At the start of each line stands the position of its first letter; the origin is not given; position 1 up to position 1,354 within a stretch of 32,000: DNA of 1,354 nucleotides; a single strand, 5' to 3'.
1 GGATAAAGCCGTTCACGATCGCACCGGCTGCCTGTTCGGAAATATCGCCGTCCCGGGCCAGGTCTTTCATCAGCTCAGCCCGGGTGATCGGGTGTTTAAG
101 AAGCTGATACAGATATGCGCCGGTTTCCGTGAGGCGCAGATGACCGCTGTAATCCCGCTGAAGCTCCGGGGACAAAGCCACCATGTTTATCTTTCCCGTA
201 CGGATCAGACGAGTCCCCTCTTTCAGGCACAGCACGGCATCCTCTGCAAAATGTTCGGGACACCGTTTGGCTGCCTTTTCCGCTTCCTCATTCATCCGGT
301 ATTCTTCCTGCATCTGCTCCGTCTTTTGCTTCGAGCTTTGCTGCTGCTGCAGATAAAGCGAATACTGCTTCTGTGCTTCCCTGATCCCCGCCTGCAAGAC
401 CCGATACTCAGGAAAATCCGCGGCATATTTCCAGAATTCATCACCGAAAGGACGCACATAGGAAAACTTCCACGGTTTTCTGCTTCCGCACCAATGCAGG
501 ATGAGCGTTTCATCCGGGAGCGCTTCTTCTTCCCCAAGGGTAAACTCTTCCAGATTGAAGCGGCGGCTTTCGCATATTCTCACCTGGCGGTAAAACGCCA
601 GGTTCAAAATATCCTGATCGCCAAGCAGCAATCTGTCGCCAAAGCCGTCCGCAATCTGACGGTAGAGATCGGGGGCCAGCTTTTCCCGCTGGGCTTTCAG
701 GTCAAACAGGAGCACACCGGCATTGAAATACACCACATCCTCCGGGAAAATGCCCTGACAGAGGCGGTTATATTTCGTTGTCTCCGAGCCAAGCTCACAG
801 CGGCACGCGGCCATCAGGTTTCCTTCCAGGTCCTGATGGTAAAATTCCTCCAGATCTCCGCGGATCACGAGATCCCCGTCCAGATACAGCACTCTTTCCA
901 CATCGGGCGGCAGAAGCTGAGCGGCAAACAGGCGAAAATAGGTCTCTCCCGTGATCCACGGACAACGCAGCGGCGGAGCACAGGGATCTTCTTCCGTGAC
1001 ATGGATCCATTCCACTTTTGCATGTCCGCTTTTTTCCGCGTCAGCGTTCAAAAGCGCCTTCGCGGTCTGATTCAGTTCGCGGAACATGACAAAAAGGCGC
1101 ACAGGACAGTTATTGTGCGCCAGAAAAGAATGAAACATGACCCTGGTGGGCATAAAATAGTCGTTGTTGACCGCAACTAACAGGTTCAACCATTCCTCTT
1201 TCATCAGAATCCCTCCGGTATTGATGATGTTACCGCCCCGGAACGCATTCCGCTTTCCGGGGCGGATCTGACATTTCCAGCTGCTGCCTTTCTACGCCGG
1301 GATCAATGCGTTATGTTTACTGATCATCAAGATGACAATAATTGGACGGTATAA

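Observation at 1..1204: Unannotated gene: GT8 glycosyltransferase with a C-terminal PqqD-like domain, hidden behind a 362-aa antisense ORF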

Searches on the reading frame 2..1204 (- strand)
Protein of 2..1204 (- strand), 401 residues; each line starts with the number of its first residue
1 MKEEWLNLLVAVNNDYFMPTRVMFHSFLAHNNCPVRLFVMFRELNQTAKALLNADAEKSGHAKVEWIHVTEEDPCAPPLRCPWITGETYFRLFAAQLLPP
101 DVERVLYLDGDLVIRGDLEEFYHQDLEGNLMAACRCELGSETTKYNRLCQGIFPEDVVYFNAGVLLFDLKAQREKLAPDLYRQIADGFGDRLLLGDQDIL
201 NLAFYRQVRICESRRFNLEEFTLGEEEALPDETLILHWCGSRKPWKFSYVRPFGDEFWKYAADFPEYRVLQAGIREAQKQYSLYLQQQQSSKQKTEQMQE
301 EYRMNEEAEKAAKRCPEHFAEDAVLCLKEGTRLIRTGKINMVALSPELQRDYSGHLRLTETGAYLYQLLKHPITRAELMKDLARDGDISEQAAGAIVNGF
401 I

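Call 6: search_protein_families(library=pfam, proteins=[window:2-1204:-], max_evalue=10)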
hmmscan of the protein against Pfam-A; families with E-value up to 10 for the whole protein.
window:2-1204:- (401 aa): 3 families
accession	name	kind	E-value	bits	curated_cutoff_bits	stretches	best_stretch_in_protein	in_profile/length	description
PF01501.26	Glyco_transf_8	-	5.7e-32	111.7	24.3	1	8-246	2-250/253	Glycosyl transferase family 8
PF18404.7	Glyco_transf_24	-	3.6e-09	36.8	25.7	1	11-188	7-186/268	Glucosyltransferase 24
PF05402.18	PqqD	-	0.002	18.9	23.4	1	342-400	3-57/67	Coenzyme PQQ synthesis protein D (PqqD)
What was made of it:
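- On CAZy/Pfam glycosyltransferase family 8 (PF01501): 111.7 bits against a 24.3-bit cut-off, E 5.7e-32, covering profile positions 2-250 of 253 (call 6).
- On RiPP recognition element, PqqD type (PF05402): Window fragment: 18.9 bits, below the 23.4-bit cut-off because it is truncated (call 6).
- Checked: The minus frame matches Pfam Glyco_transf_8 at E 5.7e-32 over residues 8-246 (call 6). On the window fragment alone, PF05402 scores 18.9 bits, below the 23.4-bit threshold, because the domain is cut by the window edge (call 6).
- Pfam E 5.7e-32 (call 6).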

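Call 7: search_protein_families(library=ncbifam, proteins=[window:2-1204:-], max_evalue=10)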
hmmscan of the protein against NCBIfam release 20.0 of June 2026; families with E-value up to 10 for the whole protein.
window:2-1204:- (401 aa): 1 family
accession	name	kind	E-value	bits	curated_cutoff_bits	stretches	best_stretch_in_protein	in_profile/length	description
NF011718.0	PRK15171.1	equivalog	1e-15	57.7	461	1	6-253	28-280/337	lipopolysaccharide 3-alpha-galactosyltransferase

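Call 9: find_homologous_proteins(query=window:2-1204:-)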
Query window:2-1204:- (401 aa): 315 proteins with E <= 0.001 among 5347 candidates; the best 120 are listed.
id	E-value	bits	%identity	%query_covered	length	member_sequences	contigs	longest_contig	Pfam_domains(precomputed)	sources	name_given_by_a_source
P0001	7.0e-276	932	100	100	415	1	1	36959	PF01501.27,PF18404.8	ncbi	-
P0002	2.2e-241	819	89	100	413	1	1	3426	PF01501.27,PF18404.8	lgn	-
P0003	9.8e-103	362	48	95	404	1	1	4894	PF01501.27,PF18404.8,PF05402.19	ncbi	-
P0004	1.2e-102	362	46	95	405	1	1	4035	PF01501.27,PF18404.8,PF05402.19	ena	-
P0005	2.7e-102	361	47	92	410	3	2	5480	PF01501.27,PF18404.8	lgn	-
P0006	1.4e-101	358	49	95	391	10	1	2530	PF01501.27,PF18404.8,PF05402.19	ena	-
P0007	1.9e-101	358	48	95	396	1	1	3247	PF01501.27,PF18404.8,PF05402.19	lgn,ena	-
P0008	3.5e-63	232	42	74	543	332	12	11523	PF01501.27,PF18404.8,PF27840.1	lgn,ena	-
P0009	5.3e-52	195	36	78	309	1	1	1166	PF01501.27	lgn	-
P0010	7.8e-39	152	34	69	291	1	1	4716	PF01501.27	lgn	-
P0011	8.9e-29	119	32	60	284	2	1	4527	PF01501.27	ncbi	-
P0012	9.8e-28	115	32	64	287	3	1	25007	PF01501.27,PF18404.8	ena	-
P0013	1.3e-26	112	31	61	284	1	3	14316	PF01501.27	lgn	-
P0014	7.6e-26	109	27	68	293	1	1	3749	PF01501.27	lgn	-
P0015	8.9e-26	109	30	64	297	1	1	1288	PF01501.27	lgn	-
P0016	9.8e-26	109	31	66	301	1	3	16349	PF01501.27,PF18404.8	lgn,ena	-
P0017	4.3e-25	106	34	64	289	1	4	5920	PF01501.27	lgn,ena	-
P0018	5.2e-25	106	32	64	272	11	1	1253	PF01501.27,PF18404.8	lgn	-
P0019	1.4e-23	102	29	63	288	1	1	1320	PF01501.27,PF18404.8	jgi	-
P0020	5.9e-23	99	30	65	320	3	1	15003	PF01501.27,PF18404.8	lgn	-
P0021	8.3e-23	99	30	67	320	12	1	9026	PF01501.27,PF18404.8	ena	-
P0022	1.7e-22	98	28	69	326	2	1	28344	PF01501.27,PF18404.8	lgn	-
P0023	2.7e-22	97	33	50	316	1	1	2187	PF01501.27,PF18404.8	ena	-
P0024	2.9e-22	97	34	62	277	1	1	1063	PF01501.27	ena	-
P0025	4.9e-22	96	29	65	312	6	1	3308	PF01501.27,PF18404.8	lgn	-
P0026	5.4e-22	96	30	65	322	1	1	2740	PF01501.27,PF18404.8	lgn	-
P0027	7.0e-22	96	30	65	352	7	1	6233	PF01501.27,PF18404.8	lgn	-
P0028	7.6e-22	96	31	67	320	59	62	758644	PF01501.27,PF18404.8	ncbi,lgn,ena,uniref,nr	ncbi:glycosyltransferase family 8 protein [uncultured Alistipes sp.]|uniref:glycosyltransferase fami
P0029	1.1e-21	95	31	64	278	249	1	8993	PF01501.27,PF18404.8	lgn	-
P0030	1.6e-21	95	31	65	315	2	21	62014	PF01501.27,PF18404.8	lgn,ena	-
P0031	3.2e-21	94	30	65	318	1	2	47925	PF01501.27,PF18404.8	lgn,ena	-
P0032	3.3e-21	94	30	65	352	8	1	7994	PF01501.27,PF18404.8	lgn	-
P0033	4.0e-21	93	28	64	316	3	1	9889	PF01501.27,PF18404.8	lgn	-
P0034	5.3e-21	93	30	70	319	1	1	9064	PF01501.27,PF18404.8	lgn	-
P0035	1.4e-20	92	30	65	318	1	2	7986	PF01501.27,PF18404.8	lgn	-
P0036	1.5e-20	92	31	64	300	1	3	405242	PF01501.27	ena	-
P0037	1.7e-20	91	30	65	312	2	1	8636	PF01501.27,PF18404.8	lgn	-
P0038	2.5e-20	91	31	64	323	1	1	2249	PF01501.27,PF18404.8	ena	-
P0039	2.6e-20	91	29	64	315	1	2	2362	PF01501.27,PF18404.8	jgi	jgi:lipopolysaccharide biosynthesis glycosyltransferase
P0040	3.3e-20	90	30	65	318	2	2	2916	PF01501.27,PF18404.8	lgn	-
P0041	4.7e-20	90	29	65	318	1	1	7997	PF01501.27,PF18404.8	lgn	-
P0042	6.3e-20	89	30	65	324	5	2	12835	PF01501.27,PF18404.8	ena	-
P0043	8.4e-20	89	33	46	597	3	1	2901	PF01501.27,PF14393.12,PF18404.8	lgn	-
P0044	1.0e-19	89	38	43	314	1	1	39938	PF01501.27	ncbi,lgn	-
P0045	1.2e-19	89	29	65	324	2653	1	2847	PF01501.27,PF18404.8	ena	-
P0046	1.5e-19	88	29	65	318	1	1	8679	PF01501.27,PF18404.8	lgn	-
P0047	1.6e-19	88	29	69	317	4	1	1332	PF01501.27,PF18404.8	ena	-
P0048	1.6e-19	88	30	65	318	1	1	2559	PF01501.27,PF18404.8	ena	-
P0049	1.7e-19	88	29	64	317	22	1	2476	PF01501.27,PF18404.8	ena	-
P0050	2.9e-19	87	29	64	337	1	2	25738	PF01501.27,PF18404.8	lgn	-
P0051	3.4e-19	87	30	65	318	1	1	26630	PF01501.27,PF18404.8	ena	-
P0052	3.5e-19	87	29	65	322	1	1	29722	PF01501.27,PF18404.8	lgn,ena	-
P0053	3.8e-19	87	30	64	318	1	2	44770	PF01501.27,PF18404.8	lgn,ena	-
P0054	3.9e-19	87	29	65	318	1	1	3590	PF01501.27,PF18404.8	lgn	-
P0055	4.1e-19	87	33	44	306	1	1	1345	PF01501.27,PF18404.8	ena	-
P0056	4.2e-19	87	30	61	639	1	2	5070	PF01501.27,PF00534.27,PF13524.13,PF13692.13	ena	-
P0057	4.4e-19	87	28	64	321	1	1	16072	PF01501.27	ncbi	-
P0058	4.8e-19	87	29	65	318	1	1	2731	PF01501.27,PF18404.8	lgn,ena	-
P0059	4.8e-19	87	33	46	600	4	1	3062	PF01501.27,PF14393.12,PF18404.8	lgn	-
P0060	5.4e-19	86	27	64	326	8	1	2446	PF01501.27,PF18404.8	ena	-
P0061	7.2e-19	86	29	65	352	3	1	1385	PF01501.27,PF18404.8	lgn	-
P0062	9.4e-19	86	22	74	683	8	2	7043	PF01501.27,PF18404.8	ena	-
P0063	1.4e-18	85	29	64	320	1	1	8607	PF01501.27,PF18404.8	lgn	-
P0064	1.7e-18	85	29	64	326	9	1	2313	PF01501.27,PF18404.8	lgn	-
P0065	1.8e-18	85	27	65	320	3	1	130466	PF01501.27,PF18404.8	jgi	-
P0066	2.2e-18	84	32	50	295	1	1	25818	PF01501.27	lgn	-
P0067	3.1e-18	84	35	45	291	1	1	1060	PF01501.27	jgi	-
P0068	3.2e-18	84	29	64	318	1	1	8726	PF01501.27,PF18404.8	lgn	-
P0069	4.4e-18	83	30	69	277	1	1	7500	PF01501.27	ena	-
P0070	5.8e-18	83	30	60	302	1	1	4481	PF01501.27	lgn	-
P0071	6.4e-18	83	29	65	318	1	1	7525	PF01501.27,PF18404.8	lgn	-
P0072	8.7e-18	82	27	60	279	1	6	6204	PF01501.27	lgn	-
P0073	8.9e-18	82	27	61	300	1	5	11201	PF01501.27,PF18404.8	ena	-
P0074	9.1e-18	82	35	43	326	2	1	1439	PF01501.27,PF18404.8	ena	-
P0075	9.2e-18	82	29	64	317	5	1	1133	PF01501.27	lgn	-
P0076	9.3e-18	82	29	64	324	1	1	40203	PF01501.27,PF18404.8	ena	-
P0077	9.5e-18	82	30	64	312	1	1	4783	PF01501.27,PF18404.8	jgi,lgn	jgi:lipopolysaccharide biosynthesis glycosyltransferase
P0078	9.5e-18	82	32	49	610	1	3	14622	PF01501.27,PF14393.12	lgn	-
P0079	1.1e-17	82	32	49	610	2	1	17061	PF01501.27,PF14393.12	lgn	-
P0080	1.2e-17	82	32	49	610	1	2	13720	PF01501.27,PF14393.12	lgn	-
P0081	1.2e-17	82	32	49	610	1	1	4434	PF01501.27,PF14393.12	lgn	-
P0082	1.2e-17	82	32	49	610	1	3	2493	PF01501.27,PF14393.12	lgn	-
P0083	1.6e-17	82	31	64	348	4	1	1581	PF01501.27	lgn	-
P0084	1.8e-17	81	34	44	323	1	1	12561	PF01501.27,PF18404.8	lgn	-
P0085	2.3e-17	81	28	64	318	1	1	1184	PF01501.27,PF18404.8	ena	-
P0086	2.5e-17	81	28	64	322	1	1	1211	PF01501.27,PF18404.8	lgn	-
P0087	3.3e-17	81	26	69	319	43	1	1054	PF01501.27,PF18404.8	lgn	-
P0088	3.5e-17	80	35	45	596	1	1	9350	PF01501.27,PF14393.12,PF18404.8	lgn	-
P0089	3.7e-17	80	29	64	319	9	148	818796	PF01501.27,PF18404.8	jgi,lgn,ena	-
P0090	5.0e-17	80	29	69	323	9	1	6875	PF01501.27,PF18404.8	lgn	-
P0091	5.6e-17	80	33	63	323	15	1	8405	PF01501.27,PF18404.8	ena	-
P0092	5.7e-17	80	29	64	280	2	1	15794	PF01501.27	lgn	-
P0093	5.9e-17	80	26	64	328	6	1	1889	PF01501.27,PF18404.8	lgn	-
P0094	6.7e-17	80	29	64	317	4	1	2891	PF01501.27,PF18404.8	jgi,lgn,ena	-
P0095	8.0e-17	79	31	64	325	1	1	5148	PF01501.27,PF18404.8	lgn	-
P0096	9.6e-17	79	30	65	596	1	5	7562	PF01501.27,PF01553.27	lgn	-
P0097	1.3e-16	79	30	61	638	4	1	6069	PF01501.27,PF00534.27,PF13524.13,PF13692.13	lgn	-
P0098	2.3e-16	78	29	63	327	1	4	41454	PF01501.27,PF18404.8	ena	-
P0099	2.8e-16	77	34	44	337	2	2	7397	PF01501.27,PF18404.8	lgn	-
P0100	3.0e-16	77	32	46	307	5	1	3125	PF01501.27,PF18404.8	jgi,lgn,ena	-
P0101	3.2e-16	77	38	39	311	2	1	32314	PF01501.27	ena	-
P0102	3.4e-16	77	29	61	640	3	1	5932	PF01501.27,PF00534.27,PF13692.13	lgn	-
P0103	3.7e-16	77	26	65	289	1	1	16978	PF01501.27,PF18404.8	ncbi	-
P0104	4.0e-16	77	30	48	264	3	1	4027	PF01501.27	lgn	-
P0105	4.0e-16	77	26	63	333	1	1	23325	PF01501.27,PF18404.8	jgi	-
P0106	4.4e-16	77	33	54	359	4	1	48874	PF01501.27,PF18404.8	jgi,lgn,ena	-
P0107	4.4e-16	77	37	44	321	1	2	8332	PF01501.27,PF18404.8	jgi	jgi:lipopolysaccharide biosynthesis glycosyltransferase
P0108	4.6e-16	77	28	64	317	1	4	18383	PF01501.27,PF18404.8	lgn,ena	-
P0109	5.1e-16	77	24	65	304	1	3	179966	PF01501.27,PF18404.8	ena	-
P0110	5.2e-16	77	27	64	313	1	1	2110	PF01501.27,PF18404.8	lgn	-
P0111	6.4e-16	76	26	64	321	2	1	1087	PF01501.27,PF18404.8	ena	-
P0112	7.6e-16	76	34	45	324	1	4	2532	PF01501.27,PF18404.8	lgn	-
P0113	1.3e-15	75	28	67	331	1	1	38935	PF01501.27,PF18404.8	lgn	-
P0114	1.5e-15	75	27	65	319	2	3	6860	PF01501.27,PF18404.8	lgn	-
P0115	1.5e-15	75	27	63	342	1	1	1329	PF01501.27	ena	-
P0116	1.7e-15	75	29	64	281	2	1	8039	PF01501.27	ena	-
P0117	1.7e-15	75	29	49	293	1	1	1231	PF01501.27,PF18404.8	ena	-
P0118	2.6e-15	74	32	44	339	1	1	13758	PF01501.27,PF18404.8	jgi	jgi:lipopolysaccharide biosynthesis glycosyltransferase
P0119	3.1e-15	74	32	44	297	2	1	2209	PF01501.27,PF18404.8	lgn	-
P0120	3.4e-15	74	29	64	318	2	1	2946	PF01501.27,PF18404.8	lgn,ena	-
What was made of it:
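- Most GT8 homologues found are annotated as lipopolysaccharide-type transferases (call 9).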

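Call 11: find_encoding_contigs(protein=P0001, flank=10000)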
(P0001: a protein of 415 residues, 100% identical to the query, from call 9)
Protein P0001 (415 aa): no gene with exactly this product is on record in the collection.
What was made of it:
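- Tried and rejected: Contig beyond the window. find_encoding_contigs had no record of P0001 (call 11).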

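Call 15: find_related_loci(query=P0001, collection=genome_contigs, flank=10000)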
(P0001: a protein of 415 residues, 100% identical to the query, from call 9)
Query P0001 (415 aa) in genome_contigs; peptide patterns used: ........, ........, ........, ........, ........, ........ (x = any residue, [..] = any of these).
63 stretches matched a pattern, but none encodes a relative of the query by tblastn (E <= 1e-3).

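Call 17: find_encoding_contigs(protein=P0003, flank=10000)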
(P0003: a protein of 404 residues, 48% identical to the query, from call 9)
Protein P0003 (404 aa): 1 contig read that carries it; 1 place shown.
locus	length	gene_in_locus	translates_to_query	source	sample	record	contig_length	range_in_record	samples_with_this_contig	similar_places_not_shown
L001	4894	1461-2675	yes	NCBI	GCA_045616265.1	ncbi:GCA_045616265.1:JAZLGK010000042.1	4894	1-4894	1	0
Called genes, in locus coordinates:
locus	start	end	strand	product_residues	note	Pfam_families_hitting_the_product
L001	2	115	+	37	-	?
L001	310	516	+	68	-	-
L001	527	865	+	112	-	-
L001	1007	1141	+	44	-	-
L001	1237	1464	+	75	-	-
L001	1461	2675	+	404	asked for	PF01501:Glyco_transf_8, PF18404:Glyco_transf_24 (weak), PF05402:PqqD (faint)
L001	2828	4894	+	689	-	?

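Call 18: find_encoding_contigs(protein=P0005, flank=10000)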
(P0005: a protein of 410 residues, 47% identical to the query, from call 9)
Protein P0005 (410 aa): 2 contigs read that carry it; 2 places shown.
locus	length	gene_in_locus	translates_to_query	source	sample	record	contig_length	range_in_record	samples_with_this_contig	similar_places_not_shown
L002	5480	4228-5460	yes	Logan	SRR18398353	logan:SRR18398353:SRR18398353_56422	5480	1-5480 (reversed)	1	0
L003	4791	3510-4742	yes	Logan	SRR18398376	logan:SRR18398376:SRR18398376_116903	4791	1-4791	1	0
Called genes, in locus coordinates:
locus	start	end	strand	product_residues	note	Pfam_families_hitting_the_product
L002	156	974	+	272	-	PF05857:TraX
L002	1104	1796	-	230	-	PF00027:cNMP_binding, PF13545:HTH_Crp_2 (weak)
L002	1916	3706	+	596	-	PF00753:Lactamase_B (weak), PF19583:ODP, PF12724:Flavodoxin_5 (weak), PF01613:Flavin_Reduct, PF21349:RUBY_RBDX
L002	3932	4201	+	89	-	-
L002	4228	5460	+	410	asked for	PF01501:Glyco_transf_8, PF18404:Glyco_transf_24 (faint)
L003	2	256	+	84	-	?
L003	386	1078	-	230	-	PF00027:cNMP_binding, PF13545:HTH_Crp_2 (weak)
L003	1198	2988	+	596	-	PF00753:Lactamase_B (weak), PF19583:ODP, PF12724:Flavodoxin_5 (weak), PF01613:Flavin_Reduct, PF21349:RUBY_RBDX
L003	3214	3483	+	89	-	-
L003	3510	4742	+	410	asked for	PF01501:Glyco_transf_8, PF18404:Glyco_transf_24 (faint)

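Call 23: search_protein_families(library=pfam, alignment_id=A1, max_evalue=1)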
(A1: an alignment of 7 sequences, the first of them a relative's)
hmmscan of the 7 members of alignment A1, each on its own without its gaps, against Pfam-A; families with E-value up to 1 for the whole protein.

A. member 1, P0001 (415 aa): 3 families
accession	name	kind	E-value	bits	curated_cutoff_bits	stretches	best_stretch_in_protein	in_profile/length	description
PF01501.26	Glyco_transf_8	-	6.3e-32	111.6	24.3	1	8-246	2-250/253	Glycosyl transferase family 8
PF18404.7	Glyco_transf_24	-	4e-09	36.7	25.7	1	11-188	7-186/268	Glucosyltransferase 24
PF05402.18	PqqD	-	2.8e-05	24.8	23.4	1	342-409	3-66/67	Coenzyme PQQ synthesis protein D (PqqD)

B. families by the number of members that match (of 7 scanned): 4 families
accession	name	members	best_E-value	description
PF01501.26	Glyco_transf_8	7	1.6e-40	Glycosyl transferase family 8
PF05402.18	PqqD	7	3.2e-09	Coenzyme PQQ synthesis protein D (PqqD)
PF18404.7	Glyco_transf_24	7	4e-09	Glucosyltransferase 24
PF00408.26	PGM_PMM_IV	1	0.028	Phosphoglucomutase/phosphomannomutase, C-terminal domain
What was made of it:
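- Checked: All 7 family members match PqqD, best E 3.2e-9 (call 23).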

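Call 24: search_protein_families(library=ncbifam, proteins=[L001:310-516:+, L001:527-865:+, L001:1237-1464:+, L002:3932-4201:+, P0008], max_evalue=10)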
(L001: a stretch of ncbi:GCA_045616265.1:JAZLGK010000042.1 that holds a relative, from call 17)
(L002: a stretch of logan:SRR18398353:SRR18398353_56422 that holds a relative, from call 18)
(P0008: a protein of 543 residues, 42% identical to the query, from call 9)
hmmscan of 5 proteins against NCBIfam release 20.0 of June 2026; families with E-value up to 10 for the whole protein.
L001:310-516:+ (68 aa): 5 families
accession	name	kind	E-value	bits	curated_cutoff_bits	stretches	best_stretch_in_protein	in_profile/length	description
TIGR01847.1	bacteriocin_sig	domain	0.046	14.4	15.7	1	24-35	4-15/15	bacteriocin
NF002244.0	PRK01156.1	equivalog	0.073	11.1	847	1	6-50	417-460/895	DNA double-strand break repair ATPase Rad50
NF045487.1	ASRP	equivalog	0.081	11.5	300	1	5-50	256-308/593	archaea-specific SMC-related protein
TIGR03949.1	bact_IIb_cerein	subfamily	0.12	12.2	21.5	1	23-36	3-16/45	class IIb bacteriocin, lactobin A/cerein 7B family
NF040541.1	trim_DfrE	exception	0.13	12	347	1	13-52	76-113/157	trimethoprim-resistant dihydrofolate reductase DfrE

L001:527-865:+ (112 aa): 14 families
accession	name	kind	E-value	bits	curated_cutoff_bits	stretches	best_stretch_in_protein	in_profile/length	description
NF038167.1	cyan_ocin_like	subfamily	0.0034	17.5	32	1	19-41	6-26/72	CTB family bacteriocin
TIGR01847.1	bacteriocin_sig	domain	0.0092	16.5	15.7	1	22-35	2-15/15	bacteriocin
TIGR03898.1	lanti_MRSA_kill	subfamily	0.027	14.4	23.5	1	21-35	30-44/44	mersacidin/lichenicidin family type 2 lantibiotic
TIGR04149.1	GG_sam_targ_CFB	domain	0.031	14.2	25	1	19-42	10-35/43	TIGR04149 family rSAM-modified RiPP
NF046113.1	BLP_Lacticasei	subfamily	0.034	14.2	40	1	15-36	6-24/46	bacteriocin-like peptide, LSEI_2386 family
NF038035.1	lactGalph_entA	subfamily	0.046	13.9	37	1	24-38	1-17/35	lactococcin G-alpha/enterocin 1071A family bacteriocin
TIGR03949.1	bact_IIb_cerein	subfamily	0.054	13.3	21.5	1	23-35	3-15/45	class IIb bacteriocin, lactobin A/cerein 7B family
NF033772.1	pheromone_VP1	equivalog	0.07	13.4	85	1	23-38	11-26/65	peptide pheromone VP1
NF038034.1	lactGbeta_entB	subfamily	0.082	13.1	37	1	24-40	1-14/38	lactococcin G-beta/enterocin 1071B family bacteriocin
NF033456.1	RiPP_CCRG-2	domain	0.13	12.3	24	1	22-35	4-17/18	CCRG-2 family RiPP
NF000539.0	plantaricin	subfamily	0.14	12.6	29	1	16-37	16-40/69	plantaricin C family lantibiotic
TIGR03893.1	lant_SP_1948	subfamily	0.17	12.3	32.95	1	14-36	3-26/61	lichenicidin A2 family type 2 lantibiotic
NF047798.1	leader_Chryseo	domain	0.43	10.9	23.5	1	24-35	7-18/18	bacteriocin-like protein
NF038153.1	lant_leader_L1a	domain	1.3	9.2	22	0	20-35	17-32/32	class I lanthipeptide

L001:1237-1464:+ (75 aa): 1 family
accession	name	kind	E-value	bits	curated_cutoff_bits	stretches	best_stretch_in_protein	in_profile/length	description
NF038167.1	cyan_ocin_like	subfamily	0.0038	17.4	32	1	23-48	6-31/72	CTB family bacteriocin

L002:3932-4201:+ (89 aa): 4 families
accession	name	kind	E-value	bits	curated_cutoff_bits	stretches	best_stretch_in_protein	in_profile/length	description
NF038167.1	cyan_ocin_like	subfamily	0.0012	19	32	1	31-61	7-35/72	CTB family bacteriocin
TIGR04497.1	GRASP_targ_2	subfamily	0.06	13.4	32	1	31-51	11-31/50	putative ATP-grasp target RiPP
TIGR04149.1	GG_sam_targ_CFB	domain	0.14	12.1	25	1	33-52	15-31/43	TIGR04149 family rSAM-modified RiPP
NF000539.0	plantaricin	subfamily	0.17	12.4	29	1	32-52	21-41/69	plantaricin C family lantibiotic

P0008 (543 aa): 3 families
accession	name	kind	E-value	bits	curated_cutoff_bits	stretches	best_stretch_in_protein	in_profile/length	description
NF011718.0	PRK15171.1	equivalog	4.6e-20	72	461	1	20-244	47-274/337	lipopolysaccharide 3-alpha-galactosyltransferase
TIGR04249.1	SCM_chp_ScmC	equivalog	0.0072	15.7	125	1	390-481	126-222/292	SynChlorMet cassette protein ScmC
TIGR04352.1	HprK_rel_A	equivalog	0.013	14.6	200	1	388-416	95-123/280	HprK-related kinase A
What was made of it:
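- All three pass the NCBIfam double-glycine leader cut-off (call 24).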

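Call 35: find_encoding_contigs(protein=P0002, flank=10000)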
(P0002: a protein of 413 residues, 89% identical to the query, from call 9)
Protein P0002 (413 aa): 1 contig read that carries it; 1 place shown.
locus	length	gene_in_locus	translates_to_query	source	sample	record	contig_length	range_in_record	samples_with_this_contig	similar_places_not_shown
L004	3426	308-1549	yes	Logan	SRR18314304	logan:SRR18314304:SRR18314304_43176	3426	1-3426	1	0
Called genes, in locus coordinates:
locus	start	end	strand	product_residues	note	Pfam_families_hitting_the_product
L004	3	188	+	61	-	?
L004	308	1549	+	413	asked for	PF01501:Glyco_transf_8, PF18404:Glyco_transf_24 (weak)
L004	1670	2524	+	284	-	PF07883:Cupin_2, PF00881:Nitroreductase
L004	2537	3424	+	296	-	?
